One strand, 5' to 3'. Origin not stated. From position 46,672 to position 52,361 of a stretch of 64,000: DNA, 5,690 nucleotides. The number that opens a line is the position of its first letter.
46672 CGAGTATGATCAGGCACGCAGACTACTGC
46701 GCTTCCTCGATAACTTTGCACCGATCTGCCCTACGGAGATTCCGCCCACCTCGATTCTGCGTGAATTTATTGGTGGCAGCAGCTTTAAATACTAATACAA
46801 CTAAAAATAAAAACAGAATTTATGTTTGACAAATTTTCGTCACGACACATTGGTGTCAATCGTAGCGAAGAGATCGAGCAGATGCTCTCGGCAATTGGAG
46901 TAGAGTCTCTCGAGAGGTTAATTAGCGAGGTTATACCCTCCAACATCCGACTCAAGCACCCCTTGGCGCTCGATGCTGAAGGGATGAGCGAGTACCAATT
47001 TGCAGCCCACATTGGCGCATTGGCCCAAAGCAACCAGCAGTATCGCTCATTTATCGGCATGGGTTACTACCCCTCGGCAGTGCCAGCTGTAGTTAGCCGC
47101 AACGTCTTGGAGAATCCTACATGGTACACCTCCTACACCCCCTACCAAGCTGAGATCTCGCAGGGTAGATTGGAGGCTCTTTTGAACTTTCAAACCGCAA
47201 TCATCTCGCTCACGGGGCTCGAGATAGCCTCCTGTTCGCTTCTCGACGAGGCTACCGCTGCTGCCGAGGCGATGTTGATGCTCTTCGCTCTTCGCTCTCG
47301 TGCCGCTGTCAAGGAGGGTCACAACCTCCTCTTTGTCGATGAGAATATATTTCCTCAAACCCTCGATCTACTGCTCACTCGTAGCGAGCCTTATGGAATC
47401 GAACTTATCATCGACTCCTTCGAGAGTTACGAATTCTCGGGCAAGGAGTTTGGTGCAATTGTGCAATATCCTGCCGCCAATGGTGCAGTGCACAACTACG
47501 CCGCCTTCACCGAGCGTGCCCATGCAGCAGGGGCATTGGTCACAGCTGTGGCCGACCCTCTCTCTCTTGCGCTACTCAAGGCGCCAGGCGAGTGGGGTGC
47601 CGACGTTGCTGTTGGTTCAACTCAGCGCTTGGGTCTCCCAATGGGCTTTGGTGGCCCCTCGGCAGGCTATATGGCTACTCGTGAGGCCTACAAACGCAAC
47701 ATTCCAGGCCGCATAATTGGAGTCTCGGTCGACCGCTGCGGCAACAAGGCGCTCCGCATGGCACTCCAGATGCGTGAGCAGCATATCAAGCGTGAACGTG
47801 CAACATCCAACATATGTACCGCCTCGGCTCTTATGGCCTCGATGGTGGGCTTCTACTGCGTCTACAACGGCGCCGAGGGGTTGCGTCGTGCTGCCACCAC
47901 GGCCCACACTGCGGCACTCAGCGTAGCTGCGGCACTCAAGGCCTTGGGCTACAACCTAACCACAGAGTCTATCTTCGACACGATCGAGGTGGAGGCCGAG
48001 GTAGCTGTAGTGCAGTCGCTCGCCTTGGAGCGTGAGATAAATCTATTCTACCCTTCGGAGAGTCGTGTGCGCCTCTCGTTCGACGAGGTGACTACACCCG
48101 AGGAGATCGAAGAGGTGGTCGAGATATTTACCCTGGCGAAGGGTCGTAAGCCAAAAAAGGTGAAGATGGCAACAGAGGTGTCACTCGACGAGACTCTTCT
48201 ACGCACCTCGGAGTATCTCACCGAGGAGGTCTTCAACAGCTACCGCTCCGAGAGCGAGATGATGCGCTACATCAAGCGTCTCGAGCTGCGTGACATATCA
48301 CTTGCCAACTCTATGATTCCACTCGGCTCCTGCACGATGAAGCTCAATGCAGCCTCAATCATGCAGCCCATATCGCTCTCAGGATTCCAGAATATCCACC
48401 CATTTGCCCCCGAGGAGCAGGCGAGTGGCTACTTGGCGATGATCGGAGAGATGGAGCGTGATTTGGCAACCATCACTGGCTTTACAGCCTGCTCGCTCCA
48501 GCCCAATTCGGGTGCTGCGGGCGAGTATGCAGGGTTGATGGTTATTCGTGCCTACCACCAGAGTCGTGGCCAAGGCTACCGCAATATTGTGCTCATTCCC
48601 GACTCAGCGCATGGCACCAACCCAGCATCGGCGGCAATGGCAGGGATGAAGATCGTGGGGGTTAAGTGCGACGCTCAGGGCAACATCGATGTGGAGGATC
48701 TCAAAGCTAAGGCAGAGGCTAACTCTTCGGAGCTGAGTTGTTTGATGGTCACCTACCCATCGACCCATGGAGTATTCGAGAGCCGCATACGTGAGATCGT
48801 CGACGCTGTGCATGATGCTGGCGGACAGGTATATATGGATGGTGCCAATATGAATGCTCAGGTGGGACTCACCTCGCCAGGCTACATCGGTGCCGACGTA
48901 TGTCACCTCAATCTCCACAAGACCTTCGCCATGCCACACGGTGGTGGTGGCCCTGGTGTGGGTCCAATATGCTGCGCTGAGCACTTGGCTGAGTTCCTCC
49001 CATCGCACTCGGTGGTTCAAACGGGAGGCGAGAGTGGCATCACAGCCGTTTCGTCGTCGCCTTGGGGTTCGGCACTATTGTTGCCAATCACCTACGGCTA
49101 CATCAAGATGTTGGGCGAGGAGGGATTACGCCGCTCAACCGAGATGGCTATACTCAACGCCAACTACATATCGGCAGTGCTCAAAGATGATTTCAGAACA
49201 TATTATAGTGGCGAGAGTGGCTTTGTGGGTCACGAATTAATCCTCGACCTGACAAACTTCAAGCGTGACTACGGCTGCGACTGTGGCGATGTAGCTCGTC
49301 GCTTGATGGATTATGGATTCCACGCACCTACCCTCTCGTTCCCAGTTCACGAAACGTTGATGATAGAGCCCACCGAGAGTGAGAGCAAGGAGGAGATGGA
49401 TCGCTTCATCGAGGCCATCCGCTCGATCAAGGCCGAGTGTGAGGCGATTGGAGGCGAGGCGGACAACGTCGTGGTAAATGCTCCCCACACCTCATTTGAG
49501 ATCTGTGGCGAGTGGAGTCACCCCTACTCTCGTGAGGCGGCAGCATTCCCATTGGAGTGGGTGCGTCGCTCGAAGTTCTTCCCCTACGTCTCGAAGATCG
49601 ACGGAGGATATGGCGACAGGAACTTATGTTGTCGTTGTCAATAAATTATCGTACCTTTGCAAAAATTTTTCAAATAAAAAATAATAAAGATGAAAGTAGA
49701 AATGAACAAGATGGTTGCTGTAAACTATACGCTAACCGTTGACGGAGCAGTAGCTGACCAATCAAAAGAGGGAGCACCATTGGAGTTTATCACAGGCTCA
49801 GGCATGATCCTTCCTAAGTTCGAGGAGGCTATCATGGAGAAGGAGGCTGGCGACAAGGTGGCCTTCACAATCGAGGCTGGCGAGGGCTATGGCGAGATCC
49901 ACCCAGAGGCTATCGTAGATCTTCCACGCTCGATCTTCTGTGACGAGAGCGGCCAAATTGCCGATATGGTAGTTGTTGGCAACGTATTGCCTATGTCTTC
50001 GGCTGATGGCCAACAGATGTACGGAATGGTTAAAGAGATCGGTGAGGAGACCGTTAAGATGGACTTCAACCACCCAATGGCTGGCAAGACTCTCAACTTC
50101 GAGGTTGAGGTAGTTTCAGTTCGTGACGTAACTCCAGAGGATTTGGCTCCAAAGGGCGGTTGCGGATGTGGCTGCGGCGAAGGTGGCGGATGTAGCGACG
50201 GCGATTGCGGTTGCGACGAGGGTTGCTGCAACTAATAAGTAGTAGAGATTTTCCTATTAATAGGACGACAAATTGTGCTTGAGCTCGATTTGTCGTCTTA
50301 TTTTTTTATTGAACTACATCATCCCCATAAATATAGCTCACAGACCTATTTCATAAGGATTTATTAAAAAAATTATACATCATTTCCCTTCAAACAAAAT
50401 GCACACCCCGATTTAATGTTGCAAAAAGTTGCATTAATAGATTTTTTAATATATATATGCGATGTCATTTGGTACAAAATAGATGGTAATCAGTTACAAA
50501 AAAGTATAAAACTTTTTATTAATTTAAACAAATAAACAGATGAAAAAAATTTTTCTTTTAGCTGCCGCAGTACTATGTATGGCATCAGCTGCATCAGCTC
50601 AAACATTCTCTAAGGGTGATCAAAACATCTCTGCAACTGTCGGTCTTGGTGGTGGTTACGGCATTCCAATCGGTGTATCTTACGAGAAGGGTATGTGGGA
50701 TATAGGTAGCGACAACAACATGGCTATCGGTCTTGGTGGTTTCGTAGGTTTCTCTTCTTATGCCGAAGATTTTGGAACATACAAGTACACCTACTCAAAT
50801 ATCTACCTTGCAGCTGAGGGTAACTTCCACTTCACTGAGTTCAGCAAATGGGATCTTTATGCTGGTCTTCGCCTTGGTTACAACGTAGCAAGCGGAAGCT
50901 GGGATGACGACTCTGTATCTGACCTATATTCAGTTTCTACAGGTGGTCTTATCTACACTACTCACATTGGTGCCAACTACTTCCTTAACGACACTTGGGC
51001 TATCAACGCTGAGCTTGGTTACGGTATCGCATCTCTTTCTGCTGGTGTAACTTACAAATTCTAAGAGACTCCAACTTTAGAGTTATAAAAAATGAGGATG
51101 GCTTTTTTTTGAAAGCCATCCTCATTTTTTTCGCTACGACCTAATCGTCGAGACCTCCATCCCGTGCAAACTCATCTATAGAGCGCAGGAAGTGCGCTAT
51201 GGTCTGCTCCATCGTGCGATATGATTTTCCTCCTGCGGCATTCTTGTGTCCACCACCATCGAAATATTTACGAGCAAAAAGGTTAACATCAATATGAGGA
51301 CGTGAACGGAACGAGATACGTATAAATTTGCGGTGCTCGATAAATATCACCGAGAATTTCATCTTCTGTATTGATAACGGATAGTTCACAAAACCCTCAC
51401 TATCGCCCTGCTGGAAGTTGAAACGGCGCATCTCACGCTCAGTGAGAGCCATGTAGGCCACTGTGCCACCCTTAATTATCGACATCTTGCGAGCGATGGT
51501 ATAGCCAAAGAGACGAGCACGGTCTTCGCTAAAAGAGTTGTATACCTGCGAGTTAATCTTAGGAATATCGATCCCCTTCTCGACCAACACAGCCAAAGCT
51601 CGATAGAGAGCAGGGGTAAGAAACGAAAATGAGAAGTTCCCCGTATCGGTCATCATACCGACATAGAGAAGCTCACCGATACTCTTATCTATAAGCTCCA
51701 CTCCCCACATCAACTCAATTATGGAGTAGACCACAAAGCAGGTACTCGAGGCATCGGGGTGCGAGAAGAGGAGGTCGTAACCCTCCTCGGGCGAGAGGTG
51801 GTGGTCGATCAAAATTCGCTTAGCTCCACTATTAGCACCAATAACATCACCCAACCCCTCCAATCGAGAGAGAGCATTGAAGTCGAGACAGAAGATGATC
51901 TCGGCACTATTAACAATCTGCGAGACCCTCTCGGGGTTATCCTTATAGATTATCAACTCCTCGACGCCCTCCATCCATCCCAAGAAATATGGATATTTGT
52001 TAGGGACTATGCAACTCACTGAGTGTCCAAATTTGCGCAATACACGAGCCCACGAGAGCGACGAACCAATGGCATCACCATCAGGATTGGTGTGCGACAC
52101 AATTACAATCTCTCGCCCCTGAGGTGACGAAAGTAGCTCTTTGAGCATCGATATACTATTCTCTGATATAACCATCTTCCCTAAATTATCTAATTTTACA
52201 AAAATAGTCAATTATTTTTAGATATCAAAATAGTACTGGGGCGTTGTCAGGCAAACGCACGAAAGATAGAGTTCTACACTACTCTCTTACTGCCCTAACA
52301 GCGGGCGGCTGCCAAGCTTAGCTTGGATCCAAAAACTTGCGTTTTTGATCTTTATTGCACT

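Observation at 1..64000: CCGG appears completely absent from the window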

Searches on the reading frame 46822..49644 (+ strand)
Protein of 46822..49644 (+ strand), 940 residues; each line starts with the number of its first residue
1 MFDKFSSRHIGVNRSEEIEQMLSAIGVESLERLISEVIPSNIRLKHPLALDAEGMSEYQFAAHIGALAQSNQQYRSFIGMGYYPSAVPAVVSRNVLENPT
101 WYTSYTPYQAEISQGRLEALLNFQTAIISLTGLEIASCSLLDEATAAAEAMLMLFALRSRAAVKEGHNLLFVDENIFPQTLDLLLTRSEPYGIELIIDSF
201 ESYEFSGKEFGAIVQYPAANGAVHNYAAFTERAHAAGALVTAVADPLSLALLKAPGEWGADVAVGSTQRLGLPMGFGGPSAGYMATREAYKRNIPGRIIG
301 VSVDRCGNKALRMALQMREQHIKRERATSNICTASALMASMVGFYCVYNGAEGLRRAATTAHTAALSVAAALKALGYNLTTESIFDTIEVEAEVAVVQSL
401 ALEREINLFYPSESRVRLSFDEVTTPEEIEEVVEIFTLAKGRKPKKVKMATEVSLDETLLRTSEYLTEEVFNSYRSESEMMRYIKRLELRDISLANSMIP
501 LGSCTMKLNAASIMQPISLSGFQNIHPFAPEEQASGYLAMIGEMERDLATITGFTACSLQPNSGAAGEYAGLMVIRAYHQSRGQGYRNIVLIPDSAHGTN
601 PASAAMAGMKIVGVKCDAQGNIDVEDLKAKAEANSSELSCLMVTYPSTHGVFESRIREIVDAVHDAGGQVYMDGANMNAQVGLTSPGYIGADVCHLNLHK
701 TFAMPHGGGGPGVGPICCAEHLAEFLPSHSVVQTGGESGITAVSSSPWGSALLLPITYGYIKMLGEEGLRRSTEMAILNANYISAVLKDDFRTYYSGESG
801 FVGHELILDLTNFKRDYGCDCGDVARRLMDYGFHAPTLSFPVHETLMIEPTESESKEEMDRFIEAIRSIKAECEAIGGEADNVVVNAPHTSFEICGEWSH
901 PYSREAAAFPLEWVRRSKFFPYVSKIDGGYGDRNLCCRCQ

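Call 6: search_protein_families(library=pfam, proteins=[window:46822-49644:+])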
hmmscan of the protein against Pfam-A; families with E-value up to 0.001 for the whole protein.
window:46822-49644:+ (940 aa): 3 families
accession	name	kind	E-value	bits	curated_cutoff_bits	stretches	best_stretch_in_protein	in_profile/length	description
PF02347.22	GDC-P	-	4.6e-168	560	26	2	8-436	2-429/429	Glycine cleavage system P-protein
PF21478.3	GcvP2_C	-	2.2e-46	157.1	27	1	772-889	1-122/122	Glycine dehydrogenase, C-terminal domain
PF01212.27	Beta_elim_lyase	-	0.00023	21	27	0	543-679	36-175/288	Beta-eliminating lyase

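Call 8: find_related_loci(query=window:46822-49644:+, collection=genome_contigs, flank=10000)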
Query window:46822-49644:+ (940 aa) in genome_contigs; peptide patterns used: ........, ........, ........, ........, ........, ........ (x = any residue, [..] = any of these).
600 stretches matched a pattern (row limit reached: there are more); 600 encode a relative of the query (tblastn E <= 1e-3); the best 80 are kept; 80 distinct loci.
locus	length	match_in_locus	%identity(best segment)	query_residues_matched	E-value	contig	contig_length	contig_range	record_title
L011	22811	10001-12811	78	1-938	0e+0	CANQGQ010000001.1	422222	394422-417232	MAG: uncultured Alistipes sp. isolate Lapin-025__bin13 genome assembly, contig: Lapin-025__NODE_1_length_422222_cov_123.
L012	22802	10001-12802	77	1-935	0e+0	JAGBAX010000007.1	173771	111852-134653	MAG: Alistipes sp. isolate RGIG8952 Water_deer_Rectum-1__c49918, whole genome shotgun sequence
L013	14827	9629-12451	74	3-939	0e+0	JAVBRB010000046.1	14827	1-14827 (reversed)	MAG: Rikenellaceae bacterium isolate EPI_MAG_00182 c_000006254001, whole genome shotgun sequence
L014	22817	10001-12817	75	2-939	0e+0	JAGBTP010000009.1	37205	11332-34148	MAG: Alistipes sp. isolate RGIG9435 Yak_Cecum-2__c108197, whole genome shotgun sequence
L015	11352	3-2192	80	210-938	0e+0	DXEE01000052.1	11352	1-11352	MAG TPA_asm: Candidatus Alistipes avistercoris isolate 653 CHK112__C104142_L11352_SAMEA104467363, whole genome shotgun s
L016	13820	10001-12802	59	5-940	0e+0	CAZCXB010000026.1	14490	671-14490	MAG TPA_asm: uncultured Muribaculaceae bacterium isolate ERP113451_co2_61 genome assembly, contig: NODE_2901_length_1449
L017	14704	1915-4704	59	5-939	0e+0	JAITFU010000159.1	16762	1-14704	MAG: Prevotellaceae bacterium isolate Pal332_bin18 k119_893281, whole genome shotgun sequence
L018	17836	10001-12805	59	5-939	0e+0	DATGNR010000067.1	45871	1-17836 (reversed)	MAG TPA_asm: Xanthomarina sp. isolate SMAG_U10348 k141_821176, whole genome shotgun sequence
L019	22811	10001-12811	58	3-939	0e+0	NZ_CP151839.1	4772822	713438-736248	Mariniflexile sp. AS56 chromosome, complete genome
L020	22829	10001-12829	58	3-937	0e+0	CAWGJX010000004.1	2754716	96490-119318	MAG: uncultured Bacteroidales bacterium isolate MFD05705.bin.1.174 genome assembly, contig: contig_7445, whole genome sh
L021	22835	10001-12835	58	3-940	0e+0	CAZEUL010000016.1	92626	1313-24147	MAG TPA_asm: uncultured Rikenellaceae bacterium isolate SRP278314_co1_316 genome assembly, contig: NODE_286_length_92626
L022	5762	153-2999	58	3-940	0e+0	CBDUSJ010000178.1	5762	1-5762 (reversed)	MAG TPA_asm: uncultured bacterium isolate SRR21487742_binner13_Refined_23 genome assembly, contig: ERZ26661670.9596, who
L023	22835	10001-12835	58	2-939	0e+0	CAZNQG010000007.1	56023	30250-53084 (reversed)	MAG TPA_asm: uncultured Bacteroides sp. isolate SRP323688_co1_235 genome assembly, contig: NODE_1102_length_56023_cov_7.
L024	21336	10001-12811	57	3-939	0e+0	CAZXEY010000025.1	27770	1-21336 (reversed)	MAG TPA_asm: uncultured Antarcticibacterium sp. isolate SRP304980_co1_280 genome assembly, contig: NODE_540_length_27770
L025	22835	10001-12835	59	3-939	0e+0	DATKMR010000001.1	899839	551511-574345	MAG TPA_asm: Bacteroidales bacterium isolate SMAG_U14716 k141_2697704, whole genome shotgun sequence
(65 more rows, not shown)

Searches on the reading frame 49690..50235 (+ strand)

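Call 33: search_protein_families(library=pfam, proteins=[window:49690-50235:+], max_evalue=0.00001)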
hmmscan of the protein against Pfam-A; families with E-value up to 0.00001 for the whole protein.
window:49690-50235:+ (181 aa): 1 family
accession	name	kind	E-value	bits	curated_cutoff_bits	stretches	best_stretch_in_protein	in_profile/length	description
PF00254.34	FKBP_C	-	8.5e-12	45.7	21.1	1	3-141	5-93/94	FKBP-type peptidyl-prolyl cis-trans isomerase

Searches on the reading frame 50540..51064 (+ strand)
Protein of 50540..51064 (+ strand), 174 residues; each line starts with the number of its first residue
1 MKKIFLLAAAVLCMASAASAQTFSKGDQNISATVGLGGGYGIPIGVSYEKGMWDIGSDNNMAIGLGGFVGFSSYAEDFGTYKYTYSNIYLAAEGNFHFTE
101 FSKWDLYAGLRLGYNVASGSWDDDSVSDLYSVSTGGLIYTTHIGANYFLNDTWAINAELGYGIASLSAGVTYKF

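Call 33: search_protein_families(library=pfam, proteins=[window:50540-51064:+], max_evalue=0.00001)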
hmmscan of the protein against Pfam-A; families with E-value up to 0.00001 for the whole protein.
window:50540-51064:+ (174 aa): 1 family
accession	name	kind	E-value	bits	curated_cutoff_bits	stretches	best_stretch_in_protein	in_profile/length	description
PF13505.12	OMP_b-brl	-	8.7e-08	33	28.7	1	6-168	2-169/175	Outer membrane protein beta-barrel domain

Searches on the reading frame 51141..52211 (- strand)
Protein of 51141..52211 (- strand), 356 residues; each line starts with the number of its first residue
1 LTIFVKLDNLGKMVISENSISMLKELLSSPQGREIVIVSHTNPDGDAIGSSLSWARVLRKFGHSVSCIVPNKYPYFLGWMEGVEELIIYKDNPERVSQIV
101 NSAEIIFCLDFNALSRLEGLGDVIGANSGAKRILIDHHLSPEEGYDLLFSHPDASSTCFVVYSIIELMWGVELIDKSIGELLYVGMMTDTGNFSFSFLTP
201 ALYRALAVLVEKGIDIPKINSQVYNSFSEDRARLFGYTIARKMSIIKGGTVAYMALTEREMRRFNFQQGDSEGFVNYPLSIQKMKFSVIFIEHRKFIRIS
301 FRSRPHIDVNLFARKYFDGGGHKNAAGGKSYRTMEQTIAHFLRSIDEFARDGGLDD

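Call 33: search_protein_families(library=pfam, proteins=[window:51141-52211:-], max_evalue=0.00001)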
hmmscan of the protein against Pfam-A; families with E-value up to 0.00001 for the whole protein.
window:51141-52211:- (356 aa): 2 families
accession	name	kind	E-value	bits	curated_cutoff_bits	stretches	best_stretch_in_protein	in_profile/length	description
PF01368.27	DHH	-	4e-21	76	28.1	1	35-186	2-125/125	DHH family, N-terminal domain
PF02272.25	DHHA1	-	2.2e-11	44.5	25.9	1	251-350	4-101/102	DHHA1 domain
